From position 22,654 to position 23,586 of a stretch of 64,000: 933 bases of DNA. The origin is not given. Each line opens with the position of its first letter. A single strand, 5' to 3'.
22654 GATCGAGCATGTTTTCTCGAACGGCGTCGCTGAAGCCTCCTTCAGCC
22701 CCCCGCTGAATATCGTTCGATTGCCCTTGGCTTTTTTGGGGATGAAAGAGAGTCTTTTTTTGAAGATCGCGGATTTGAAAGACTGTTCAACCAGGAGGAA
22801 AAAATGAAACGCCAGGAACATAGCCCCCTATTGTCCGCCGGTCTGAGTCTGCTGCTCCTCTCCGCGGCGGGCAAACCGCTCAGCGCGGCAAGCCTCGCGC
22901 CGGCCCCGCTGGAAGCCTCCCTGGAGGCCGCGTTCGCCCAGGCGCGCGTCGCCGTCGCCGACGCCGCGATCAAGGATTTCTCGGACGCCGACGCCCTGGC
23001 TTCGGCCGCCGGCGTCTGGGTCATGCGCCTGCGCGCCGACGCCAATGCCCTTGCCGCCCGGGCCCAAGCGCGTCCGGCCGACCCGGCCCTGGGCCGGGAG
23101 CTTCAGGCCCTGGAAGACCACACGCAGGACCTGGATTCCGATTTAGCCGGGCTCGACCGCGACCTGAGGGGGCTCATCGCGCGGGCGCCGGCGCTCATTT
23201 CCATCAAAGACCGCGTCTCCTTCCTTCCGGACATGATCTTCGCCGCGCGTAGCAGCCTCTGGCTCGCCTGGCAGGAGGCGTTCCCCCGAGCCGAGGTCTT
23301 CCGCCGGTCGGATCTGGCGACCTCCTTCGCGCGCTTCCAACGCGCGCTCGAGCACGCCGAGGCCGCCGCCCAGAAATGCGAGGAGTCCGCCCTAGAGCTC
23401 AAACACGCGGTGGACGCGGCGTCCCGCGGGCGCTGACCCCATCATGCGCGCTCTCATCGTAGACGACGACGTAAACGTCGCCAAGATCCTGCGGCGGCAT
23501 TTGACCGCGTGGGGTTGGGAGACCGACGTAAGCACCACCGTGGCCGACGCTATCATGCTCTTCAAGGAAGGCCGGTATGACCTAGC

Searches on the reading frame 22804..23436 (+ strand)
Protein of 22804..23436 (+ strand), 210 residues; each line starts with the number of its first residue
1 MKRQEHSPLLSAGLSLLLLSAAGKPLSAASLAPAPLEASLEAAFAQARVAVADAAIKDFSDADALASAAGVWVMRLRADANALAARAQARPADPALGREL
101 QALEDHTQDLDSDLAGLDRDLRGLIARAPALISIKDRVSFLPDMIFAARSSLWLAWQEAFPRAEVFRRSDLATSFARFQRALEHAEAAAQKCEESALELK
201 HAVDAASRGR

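Call 14: search_protein_families(library=pfam, proteins=[window:22804-23436:+], max_evalue=0.01)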
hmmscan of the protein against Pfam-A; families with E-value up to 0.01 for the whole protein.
window:22804-23436:+ (210 aa): 0 families

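Call 54: find_homologous_proteins(query=window:22804-23436:+, max_evalue=0.001)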
Query window:22804-23436:+ (210 aa): 4 proteins with E <= 0.001 among 8000 candidates.
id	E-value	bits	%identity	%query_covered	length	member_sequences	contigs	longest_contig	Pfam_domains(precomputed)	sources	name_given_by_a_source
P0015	2.8e-62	228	97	55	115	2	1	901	-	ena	-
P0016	1.1e-49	187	75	56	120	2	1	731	-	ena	-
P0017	2.3e-42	163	51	82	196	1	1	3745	-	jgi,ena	-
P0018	6.2e-29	119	94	24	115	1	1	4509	-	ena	-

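Call 55: find_encoding_contigs(protein=P0018, flank=10000)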
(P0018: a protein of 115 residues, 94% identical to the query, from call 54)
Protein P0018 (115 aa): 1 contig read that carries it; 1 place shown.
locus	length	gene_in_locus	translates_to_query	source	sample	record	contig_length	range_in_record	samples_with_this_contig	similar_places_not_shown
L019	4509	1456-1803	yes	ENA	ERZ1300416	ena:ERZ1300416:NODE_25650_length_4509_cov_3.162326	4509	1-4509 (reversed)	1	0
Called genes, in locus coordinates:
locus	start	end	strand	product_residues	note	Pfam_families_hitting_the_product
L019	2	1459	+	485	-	?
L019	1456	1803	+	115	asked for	-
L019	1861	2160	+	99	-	PF00072:Response_reg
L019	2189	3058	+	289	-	-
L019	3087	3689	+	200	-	-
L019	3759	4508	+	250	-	?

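Call 56: find_encoding_contigs(protein=P0017, flank=10000)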
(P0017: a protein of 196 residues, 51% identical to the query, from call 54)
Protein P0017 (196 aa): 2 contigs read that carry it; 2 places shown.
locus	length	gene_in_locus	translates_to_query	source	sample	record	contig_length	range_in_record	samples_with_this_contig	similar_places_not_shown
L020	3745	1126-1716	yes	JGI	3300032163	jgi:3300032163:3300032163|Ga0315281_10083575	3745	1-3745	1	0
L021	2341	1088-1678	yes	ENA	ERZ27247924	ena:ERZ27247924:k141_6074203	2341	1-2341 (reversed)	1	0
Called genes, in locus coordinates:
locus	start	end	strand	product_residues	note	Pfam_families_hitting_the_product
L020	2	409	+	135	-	?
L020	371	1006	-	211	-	-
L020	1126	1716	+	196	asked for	-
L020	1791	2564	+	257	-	-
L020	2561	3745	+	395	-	?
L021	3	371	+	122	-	?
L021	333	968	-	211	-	-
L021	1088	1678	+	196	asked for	-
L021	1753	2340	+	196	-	?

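Call 61: search_protein_families(library=ncbifam, proteins=[window:22804-23436:+], max_evalue=0.01)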
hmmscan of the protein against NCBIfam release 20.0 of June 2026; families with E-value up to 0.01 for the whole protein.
window:22804-23436:+ (210 aa): 0 families
